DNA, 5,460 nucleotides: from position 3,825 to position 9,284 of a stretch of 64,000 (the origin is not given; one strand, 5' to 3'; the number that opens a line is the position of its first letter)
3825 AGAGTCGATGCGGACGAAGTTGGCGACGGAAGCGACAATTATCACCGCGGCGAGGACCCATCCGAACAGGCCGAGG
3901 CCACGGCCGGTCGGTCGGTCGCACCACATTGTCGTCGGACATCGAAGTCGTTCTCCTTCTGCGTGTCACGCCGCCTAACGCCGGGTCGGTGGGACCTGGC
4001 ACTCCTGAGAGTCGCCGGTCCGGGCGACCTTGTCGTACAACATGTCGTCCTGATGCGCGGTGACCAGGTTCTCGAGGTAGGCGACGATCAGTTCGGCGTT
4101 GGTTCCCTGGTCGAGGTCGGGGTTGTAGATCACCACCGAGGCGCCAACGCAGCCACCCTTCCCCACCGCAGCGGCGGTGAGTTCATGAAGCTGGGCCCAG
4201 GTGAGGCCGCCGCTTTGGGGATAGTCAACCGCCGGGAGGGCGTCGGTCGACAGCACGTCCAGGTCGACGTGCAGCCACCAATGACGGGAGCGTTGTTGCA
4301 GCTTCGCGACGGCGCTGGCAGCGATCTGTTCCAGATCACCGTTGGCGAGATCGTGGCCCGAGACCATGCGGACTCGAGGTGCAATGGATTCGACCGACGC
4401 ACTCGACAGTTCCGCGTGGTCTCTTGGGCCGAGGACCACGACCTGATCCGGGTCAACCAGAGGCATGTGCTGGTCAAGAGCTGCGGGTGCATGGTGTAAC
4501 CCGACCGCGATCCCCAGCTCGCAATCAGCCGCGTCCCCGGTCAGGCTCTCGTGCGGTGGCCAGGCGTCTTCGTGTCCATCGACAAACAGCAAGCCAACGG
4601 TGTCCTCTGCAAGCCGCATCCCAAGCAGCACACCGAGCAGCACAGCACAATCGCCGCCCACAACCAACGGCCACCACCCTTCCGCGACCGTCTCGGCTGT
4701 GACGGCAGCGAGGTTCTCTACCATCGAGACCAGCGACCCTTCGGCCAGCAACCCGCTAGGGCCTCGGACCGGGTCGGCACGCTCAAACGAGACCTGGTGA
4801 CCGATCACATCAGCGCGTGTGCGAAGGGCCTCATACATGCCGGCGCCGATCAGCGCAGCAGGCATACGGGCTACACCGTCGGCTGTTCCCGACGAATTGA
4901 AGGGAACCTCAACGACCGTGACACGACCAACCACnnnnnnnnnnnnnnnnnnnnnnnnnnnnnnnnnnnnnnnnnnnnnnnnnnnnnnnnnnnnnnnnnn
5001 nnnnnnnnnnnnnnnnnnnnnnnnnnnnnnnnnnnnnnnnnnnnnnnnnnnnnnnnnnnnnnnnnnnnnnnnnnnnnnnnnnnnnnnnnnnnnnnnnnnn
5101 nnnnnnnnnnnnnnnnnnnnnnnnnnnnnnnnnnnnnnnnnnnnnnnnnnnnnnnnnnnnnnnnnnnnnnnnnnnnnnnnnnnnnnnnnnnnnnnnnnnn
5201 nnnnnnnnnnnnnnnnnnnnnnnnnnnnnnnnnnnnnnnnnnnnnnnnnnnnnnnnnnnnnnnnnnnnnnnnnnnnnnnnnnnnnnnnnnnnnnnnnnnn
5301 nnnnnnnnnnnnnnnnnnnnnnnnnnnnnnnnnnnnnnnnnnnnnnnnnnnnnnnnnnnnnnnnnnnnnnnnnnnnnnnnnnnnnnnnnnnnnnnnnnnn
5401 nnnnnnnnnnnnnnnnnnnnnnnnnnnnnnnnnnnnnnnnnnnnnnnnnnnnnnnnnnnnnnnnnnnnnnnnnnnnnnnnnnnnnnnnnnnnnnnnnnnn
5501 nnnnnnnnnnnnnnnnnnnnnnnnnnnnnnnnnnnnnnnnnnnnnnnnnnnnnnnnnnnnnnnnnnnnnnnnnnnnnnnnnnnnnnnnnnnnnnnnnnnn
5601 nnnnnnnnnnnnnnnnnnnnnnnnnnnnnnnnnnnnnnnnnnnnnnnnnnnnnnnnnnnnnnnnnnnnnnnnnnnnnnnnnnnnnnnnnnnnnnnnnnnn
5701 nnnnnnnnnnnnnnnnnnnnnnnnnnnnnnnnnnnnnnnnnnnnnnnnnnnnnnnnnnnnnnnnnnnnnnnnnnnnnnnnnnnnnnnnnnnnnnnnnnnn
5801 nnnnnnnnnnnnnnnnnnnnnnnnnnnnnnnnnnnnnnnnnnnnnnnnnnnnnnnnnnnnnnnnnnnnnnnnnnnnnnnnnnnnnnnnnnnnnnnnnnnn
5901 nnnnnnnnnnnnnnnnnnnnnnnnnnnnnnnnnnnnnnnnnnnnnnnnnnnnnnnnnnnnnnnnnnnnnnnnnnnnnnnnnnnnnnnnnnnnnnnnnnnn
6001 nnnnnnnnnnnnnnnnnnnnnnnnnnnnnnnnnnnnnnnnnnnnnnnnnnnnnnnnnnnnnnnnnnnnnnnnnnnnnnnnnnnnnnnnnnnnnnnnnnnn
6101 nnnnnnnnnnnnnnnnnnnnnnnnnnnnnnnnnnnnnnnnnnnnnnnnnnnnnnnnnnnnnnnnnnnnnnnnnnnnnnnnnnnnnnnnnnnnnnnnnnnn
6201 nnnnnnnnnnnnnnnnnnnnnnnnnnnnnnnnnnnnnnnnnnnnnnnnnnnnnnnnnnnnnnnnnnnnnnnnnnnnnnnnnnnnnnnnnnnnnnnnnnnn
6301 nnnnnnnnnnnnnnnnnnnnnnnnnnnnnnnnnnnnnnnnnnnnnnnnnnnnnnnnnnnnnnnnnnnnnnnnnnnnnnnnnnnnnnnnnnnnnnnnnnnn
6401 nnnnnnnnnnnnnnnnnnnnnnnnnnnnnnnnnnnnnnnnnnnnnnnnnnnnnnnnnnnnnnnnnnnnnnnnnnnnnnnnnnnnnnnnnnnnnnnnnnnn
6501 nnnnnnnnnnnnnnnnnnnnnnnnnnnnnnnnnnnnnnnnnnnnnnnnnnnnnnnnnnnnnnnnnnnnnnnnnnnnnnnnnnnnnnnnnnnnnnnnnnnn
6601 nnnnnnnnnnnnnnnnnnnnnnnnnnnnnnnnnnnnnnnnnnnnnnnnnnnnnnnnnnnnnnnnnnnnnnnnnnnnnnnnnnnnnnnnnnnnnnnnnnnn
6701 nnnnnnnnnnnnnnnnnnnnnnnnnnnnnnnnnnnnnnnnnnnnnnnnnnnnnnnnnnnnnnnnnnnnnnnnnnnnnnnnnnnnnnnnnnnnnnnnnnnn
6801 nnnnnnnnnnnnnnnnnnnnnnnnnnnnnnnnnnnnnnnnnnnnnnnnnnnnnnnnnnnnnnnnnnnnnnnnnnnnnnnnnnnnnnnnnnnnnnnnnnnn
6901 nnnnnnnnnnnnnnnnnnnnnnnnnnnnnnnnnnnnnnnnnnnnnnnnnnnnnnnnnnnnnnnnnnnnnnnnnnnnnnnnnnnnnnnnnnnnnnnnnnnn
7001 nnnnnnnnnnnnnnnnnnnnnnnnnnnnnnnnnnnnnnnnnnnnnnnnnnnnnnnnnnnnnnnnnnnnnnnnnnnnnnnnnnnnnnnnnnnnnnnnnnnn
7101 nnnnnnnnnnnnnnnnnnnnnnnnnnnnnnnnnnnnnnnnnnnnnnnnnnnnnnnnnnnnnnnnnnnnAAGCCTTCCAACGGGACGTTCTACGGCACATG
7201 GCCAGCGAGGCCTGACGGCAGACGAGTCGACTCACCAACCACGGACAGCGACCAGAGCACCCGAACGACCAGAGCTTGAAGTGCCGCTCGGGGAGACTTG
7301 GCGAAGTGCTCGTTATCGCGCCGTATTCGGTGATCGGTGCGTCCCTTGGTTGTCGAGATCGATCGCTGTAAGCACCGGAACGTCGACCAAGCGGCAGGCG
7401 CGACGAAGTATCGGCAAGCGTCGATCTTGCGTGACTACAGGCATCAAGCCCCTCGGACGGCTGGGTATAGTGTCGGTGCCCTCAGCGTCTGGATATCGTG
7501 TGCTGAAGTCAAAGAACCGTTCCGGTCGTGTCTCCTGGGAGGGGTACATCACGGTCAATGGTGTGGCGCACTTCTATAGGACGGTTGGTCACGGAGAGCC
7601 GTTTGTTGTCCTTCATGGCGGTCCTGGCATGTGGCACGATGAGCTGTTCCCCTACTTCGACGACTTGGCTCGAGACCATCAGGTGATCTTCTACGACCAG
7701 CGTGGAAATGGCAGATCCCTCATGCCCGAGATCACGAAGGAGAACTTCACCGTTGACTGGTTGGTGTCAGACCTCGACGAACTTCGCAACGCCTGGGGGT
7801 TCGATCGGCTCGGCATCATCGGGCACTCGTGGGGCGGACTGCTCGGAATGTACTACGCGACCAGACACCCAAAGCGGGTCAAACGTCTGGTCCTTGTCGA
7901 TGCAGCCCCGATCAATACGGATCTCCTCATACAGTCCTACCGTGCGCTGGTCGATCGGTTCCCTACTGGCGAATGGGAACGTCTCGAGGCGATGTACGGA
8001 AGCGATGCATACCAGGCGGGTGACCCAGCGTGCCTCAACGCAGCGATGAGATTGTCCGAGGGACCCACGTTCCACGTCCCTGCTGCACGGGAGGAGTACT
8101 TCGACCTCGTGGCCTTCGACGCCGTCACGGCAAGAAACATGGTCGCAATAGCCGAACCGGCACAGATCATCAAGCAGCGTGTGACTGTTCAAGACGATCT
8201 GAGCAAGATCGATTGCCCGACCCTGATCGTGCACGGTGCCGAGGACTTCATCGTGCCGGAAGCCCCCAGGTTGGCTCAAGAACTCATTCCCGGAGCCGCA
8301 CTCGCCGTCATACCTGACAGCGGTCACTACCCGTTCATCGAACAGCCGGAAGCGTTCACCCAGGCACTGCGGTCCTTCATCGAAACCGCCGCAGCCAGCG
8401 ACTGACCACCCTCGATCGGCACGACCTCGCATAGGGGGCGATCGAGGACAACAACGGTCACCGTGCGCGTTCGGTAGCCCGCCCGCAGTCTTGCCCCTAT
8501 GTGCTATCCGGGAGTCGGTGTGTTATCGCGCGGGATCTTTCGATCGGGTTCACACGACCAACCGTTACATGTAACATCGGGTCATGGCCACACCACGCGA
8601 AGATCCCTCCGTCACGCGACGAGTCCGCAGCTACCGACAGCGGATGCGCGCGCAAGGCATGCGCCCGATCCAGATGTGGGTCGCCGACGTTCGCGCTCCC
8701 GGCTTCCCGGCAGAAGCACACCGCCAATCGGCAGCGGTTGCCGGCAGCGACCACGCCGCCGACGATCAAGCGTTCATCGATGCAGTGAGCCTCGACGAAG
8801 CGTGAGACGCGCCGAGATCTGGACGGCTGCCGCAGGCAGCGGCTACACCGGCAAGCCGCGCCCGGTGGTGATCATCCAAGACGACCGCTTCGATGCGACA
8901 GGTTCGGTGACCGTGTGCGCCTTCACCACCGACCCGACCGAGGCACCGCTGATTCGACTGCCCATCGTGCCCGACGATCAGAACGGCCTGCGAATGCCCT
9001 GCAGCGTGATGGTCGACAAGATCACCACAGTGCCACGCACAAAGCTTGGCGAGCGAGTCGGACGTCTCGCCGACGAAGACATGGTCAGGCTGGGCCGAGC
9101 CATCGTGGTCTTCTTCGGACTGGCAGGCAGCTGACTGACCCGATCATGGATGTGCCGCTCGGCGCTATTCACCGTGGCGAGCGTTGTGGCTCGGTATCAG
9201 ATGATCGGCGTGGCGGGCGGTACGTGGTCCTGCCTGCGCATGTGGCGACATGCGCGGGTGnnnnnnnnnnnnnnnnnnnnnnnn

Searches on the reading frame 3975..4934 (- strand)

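Call 10: search_protein_families(library=pfam, proteins=[window:3975-4934:-], max_evalue=0.01)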
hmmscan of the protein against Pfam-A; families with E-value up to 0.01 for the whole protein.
window:3975-4934:- (319 aa): 1 family
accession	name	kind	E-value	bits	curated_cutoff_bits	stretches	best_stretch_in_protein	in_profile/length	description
PF00491.26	Arginase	-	3.5e-26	92.7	22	1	5-285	3-272/280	Arginase family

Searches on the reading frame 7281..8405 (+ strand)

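Call 9: search_protein_families(library=pfam, proteins=[window:7281-8405:+], max_evalue=0.01)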
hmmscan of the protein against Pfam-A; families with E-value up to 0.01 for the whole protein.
window:7281-8405:+ (374 aa): 9 families
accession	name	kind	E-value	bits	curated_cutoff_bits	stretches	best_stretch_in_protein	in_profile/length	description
PF00561.26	Abhydrolase_1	-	1.2e-32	113.9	25.8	1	107-356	2-245/245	alpha/beta hydrolase fold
PF12697.13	Abhydrolase_6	-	1.9e-23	84.7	26.3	1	108-361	1-216/217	Alpha/beta hydrolase family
PF12146.15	Hydrolase_4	-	2e-16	60.4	27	1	130-351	29-234/239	Serine aminopeptidase, S33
PF02129.25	Peptidase_S15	-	1.6e-07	31.7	23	1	150-324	76-235/262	X-Pro dipeptidyl-peptidase (S15 family)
PF03096.20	Ndr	-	2.4e-06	26.9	23.3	1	286-368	194-277/283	Ndr family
PF00326.27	Peptidase_S9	-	0.00014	21.9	22.6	0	175-205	64-94/213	Prolyl oligopeptidase family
PF01738.24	DLH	-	0.0052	16.8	21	0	173-203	95-124/217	Dienelactone hydrolase family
PF00756.26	Esterase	-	0.0057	16.9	22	1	177-253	117-174/251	Putative esterase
PF06028.17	DUF915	-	0.0099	15.7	22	0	159-194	87-122/255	Alpha/beta hydrolase of unknown function (DUF915)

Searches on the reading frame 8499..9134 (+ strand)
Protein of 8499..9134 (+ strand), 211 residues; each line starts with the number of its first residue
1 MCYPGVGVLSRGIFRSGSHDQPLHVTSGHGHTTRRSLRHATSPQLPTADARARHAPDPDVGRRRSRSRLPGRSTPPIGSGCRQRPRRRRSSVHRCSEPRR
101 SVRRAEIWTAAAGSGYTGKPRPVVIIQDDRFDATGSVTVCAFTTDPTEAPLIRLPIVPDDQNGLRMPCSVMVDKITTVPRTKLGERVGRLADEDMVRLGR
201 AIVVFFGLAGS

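Call 9: search_protein_families(library=pfam, proteins=[window:8499-9134:+], max_evalue=0.01)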
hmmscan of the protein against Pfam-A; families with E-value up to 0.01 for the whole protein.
window:8499-9134:+ (211 aa): 1 family
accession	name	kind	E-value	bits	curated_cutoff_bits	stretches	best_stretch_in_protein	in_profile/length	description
PF02452.23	PemK_toxin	-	9.9e-21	74.4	23.1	1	103-205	1-108/109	PemK-like, MazF-like toxin of type II toxin-antitoxin system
